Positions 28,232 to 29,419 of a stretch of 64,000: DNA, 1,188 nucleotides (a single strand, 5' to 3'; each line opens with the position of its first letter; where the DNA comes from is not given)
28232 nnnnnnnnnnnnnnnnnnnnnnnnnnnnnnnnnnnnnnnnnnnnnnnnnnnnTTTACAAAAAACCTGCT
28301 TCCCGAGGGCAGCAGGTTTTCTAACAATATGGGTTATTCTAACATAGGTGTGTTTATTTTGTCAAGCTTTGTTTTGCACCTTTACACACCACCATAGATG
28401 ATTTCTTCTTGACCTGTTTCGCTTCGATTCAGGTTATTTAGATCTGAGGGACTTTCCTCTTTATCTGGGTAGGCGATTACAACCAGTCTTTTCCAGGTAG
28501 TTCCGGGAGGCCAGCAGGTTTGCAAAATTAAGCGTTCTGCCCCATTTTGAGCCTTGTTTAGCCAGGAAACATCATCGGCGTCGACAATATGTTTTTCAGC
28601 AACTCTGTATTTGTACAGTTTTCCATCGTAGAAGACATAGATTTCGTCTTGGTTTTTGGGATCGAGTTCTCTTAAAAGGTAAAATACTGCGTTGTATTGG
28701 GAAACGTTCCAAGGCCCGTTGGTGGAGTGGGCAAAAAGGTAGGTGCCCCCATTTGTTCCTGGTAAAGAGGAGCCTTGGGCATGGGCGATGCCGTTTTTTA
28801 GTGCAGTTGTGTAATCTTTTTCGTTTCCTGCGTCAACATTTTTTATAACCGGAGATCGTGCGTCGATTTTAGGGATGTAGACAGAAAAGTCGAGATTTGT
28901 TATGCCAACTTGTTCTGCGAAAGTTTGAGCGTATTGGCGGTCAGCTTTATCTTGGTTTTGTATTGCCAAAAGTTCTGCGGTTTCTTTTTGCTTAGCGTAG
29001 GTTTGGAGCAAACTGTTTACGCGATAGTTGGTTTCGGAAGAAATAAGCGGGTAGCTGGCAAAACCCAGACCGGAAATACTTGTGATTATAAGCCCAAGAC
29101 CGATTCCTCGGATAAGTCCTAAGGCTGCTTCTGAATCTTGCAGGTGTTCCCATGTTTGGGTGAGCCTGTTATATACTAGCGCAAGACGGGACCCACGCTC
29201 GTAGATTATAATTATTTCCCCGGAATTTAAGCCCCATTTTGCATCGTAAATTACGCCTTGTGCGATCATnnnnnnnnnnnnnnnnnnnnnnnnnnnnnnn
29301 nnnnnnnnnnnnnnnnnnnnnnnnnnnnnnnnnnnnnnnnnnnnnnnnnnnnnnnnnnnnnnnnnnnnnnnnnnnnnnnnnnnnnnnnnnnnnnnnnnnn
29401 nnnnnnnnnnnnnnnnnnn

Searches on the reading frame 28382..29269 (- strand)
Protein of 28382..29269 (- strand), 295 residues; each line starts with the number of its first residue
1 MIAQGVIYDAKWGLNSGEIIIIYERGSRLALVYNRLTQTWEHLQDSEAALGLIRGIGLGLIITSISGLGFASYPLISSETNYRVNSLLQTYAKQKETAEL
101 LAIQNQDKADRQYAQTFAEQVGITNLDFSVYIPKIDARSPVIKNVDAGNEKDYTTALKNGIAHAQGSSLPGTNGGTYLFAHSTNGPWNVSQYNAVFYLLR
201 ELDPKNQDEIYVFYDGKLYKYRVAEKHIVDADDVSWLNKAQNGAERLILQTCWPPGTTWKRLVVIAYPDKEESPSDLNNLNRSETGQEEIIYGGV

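Call 16: search_protein_families(library=pfam, proteins=[window:28382-29269:-], max_evalue=0.001)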
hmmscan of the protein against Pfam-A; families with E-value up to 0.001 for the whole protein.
window:28382-29269:- (295 aa): 1 family
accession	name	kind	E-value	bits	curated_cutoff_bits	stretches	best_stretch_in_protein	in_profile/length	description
PF04203.18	Sortase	-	4.7e-22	78.5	26.6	1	130-268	1-124/125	Sortase domain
